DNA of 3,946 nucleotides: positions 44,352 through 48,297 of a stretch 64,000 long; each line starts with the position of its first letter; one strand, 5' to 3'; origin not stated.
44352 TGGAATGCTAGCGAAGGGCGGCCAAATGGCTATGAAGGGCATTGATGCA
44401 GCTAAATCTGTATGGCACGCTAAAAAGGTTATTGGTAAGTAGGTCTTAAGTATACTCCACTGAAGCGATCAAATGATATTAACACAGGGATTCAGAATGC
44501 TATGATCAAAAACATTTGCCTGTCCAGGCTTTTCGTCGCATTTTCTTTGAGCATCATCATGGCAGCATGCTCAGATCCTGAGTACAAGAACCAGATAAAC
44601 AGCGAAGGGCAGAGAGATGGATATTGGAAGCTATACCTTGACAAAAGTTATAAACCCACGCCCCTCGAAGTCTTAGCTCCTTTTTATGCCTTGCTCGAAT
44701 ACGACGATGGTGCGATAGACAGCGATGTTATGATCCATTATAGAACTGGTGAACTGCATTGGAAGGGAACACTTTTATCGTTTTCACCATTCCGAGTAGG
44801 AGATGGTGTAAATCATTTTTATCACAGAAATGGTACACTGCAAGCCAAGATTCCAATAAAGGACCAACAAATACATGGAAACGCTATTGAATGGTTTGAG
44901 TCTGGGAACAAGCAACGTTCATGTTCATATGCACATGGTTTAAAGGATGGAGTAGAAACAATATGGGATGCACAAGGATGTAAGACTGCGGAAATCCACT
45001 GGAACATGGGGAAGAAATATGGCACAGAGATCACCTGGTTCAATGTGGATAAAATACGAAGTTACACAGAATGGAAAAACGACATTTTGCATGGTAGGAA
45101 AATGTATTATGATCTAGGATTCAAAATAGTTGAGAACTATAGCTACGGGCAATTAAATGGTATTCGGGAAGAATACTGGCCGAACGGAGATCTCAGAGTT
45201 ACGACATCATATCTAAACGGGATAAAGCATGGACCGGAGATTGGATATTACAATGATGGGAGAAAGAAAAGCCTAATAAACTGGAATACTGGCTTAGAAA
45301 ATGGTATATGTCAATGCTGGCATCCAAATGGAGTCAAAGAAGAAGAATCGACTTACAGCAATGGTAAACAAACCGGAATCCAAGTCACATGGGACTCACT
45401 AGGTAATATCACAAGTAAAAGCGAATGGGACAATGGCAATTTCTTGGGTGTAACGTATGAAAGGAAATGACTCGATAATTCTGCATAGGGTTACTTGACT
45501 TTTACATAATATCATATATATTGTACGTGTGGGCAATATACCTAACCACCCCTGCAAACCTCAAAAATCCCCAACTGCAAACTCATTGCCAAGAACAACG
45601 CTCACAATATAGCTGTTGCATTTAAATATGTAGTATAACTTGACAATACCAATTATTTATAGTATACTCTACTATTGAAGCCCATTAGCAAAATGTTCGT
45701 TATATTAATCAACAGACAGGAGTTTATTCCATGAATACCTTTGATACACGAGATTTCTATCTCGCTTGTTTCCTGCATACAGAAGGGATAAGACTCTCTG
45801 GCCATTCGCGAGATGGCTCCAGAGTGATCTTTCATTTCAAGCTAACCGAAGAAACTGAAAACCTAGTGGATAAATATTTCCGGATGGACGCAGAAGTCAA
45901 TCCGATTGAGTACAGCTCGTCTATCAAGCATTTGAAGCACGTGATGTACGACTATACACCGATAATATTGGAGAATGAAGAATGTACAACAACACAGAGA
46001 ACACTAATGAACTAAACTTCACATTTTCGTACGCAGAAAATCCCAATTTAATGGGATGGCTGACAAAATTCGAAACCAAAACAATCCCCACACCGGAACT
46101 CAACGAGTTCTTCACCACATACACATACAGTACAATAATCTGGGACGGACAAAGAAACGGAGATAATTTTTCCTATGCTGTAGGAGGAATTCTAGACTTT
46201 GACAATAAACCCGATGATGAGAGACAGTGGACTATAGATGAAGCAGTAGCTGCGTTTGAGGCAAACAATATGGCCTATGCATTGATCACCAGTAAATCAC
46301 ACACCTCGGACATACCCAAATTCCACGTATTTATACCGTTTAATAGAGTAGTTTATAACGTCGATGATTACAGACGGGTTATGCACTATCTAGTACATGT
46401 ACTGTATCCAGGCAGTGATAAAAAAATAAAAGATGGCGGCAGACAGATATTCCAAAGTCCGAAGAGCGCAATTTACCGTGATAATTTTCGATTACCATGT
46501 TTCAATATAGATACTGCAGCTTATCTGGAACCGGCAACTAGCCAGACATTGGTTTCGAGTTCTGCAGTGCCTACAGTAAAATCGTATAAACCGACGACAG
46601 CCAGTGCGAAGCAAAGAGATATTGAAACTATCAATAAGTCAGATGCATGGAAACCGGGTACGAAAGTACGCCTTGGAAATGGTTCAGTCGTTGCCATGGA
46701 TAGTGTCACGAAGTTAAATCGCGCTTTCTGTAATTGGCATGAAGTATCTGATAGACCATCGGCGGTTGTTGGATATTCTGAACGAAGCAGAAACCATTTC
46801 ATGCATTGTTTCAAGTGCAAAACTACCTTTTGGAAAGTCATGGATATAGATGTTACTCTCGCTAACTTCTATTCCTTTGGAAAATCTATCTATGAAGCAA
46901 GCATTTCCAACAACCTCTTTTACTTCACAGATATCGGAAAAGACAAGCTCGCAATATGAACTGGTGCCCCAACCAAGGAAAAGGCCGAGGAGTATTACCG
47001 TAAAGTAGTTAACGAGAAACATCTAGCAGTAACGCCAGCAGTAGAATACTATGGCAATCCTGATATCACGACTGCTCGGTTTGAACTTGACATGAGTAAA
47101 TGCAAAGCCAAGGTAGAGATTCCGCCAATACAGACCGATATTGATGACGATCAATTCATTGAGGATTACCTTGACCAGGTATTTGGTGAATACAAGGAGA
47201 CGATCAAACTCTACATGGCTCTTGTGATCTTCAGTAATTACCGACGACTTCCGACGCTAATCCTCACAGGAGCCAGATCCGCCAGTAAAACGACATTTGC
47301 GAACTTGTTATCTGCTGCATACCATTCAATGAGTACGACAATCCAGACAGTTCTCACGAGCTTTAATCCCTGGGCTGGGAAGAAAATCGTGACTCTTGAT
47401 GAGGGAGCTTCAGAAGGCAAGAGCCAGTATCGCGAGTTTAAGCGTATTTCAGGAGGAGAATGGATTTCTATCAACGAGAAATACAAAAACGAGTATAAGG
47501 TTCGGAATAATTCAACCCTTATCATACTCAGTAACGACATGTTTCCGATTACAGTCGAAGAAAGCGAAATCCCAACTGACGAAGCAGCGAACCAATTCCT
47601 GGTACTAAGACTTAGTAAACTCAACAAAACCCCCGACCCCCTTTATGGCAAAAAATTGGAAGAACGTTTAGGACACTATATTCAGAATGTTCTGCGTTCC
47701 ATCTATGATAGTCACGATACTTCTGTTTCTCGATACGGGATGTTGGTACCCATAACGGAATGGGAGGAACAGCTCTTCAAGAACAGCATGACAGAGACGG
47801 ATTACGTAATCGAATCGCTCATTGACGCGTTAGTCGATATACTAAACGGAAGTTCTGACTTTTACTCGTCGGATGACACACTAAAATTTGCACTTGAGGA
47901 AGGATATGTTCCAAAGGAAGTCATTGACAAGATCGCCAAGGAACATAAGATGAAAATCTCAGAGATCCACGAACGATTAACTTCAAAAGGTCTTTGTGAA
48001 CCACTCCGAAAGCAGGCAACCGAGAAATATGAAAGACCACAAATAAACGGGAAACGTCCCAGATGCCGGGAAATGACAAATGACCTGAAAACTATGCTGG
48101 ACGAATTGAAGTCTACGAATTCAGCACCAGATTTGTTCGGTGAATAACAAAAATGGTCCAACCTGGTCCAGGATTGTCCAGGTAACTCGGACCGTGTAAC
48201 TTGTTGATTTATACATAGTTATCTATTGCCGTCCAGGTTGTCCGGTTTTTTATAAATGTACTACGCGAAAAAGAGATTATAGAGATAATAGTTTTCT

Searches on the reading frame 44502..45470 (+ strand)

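Call 13: search_protein_families(library=pfam, proteins=[window:44502-45470:+], max_evalue=0.01)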
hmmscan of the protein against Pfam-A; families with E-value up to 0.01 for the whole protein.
window:44502-45470:+ (322 aa): 2 families
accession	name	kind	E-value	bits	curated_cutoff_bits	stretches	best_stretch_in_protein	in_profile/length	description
PF07661.19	MORN_2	-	4.8e-14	51.3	29.6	0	218-239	1-22/22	MORN repeat variant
PF24188.1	DUF7416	-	0.0075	16.3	27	0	132-166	26-60/69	Family of unknown function (DUF7416)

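Call 14: search_protein_families(library=padloc, proteins=[window:44502-45470:+], max_evalue=0.001)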
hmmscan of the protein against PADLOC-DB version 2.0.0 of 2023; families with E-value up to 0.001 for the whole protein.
window:44502-45470:+ (322 aa): 0 families

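Call 82: search_protein_families(library=phrogs, proteins=[window:44502-45470:+], max_evalue=0.001)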
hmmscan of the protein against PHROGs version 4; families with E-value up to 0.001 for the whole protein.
window:44502-45470:+ (322 aa): 0 families

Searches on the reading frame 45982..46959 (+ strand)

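Call 13: search_protein_families(library=pfam, proteins=[window:45982-46959:+], max_evalue=0.01)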
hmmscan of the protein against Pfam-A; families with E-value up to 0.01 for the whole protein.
window:45982-46959:+ (325 aa): 0 families

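Call 14: search_protein_families(library=padloc, proteins=[window:45982-46959:+], max_evalue=0.001)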
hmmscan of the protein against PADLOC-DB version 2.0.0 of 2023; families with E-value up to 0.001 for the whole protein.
window:45982-46959:+ (325 aa): 0 families

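Call 82: search_protein_families(library=phrogs, proteins=[window:45982-46959:+], max_evalue=0.001)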
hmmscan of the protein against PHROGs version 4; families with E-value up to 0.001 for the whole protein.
window:45982-46959:+ (325 aa): 3 families
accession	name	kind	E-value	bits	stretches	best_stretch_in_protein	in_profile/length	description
phrog_25531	-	unknown function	1.1e-08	35.3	1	58-164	59-163/617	-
phrog_1883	-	DNA, RNA and nucleotide metabolism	7.8e-07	28.8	1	56-164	47-159/756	DNA helicase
phrog_34715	-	unknown function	0.00019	21.3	1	52-126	50-123/426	-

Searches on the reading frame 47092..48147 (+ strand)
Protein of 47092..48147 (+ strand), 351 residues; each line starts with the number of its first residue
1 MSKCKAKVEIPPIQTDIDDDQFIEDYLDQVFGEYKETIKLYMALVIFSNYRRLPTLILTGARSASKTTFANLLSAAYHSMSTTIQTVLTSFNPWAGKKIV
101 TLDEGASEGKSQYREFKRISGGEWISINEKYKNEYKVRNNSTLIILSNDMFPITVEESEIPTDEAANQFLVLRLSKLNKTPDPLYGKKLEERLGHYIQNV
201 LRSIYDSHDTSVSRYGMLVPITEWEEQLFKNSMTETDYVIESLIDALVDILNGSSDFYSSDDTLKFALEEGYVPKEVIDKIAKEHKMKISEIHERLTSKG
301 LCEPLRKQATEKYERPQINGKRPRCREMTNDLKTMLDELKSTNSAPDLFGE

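Call 13: search_protein_families(library=pfam, proteins=[window:47092-48147:+], max_evalue=0.01)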
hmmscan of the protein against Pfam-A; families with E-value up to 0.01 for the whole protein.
window:47092-48147:+ (351 aa): 1 family
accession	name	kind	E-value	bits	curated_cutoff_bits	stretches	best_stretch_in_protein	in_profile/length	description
PF19263.5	DUF5906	-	1.2e-15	58.5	27.6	1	58-154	1-106/114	Family of unknown function (DUF5906)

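Call 14: search_protein_families(library=padloc, proteins=[window:47092-48147:+], max_evalue=0.001)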
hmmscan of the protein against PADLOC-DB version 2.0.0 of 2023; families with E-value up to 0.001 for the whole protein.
window:47092-48147:+ (351 aa): 0 families

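Call 82: search_protein_families(library=phrogs, proteins=[window:47092-48147:+], max_evalue=0.001)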
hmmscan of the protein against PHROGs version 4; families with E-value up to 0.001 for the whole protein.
window:47092-48147:+ (351 aa): 5 families
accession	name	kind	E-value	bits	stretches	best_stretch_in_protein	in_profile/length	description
phrog_1829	-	DNA, RNA and nucleotide metabolism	4.7e-12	45.9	1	24-160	476-617/772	DNA primase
phrog_1156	-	DNA, RNA and nucleotide metabolism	9.3e-11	42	1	23-157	525-673/855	DNA primase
phrog_7601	-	unknown function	6.3e-08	33.4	1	40-151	7-122/289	-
phrog_864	-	DNA, RNA and nucleotide metabolism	5.4e-07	29.4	1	96-151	413-468/1064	DNA primase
phrog_6088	-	DNA, RNA and nucleotide metabolism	0.0006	19.3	1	25-149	475-612/772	DNA primase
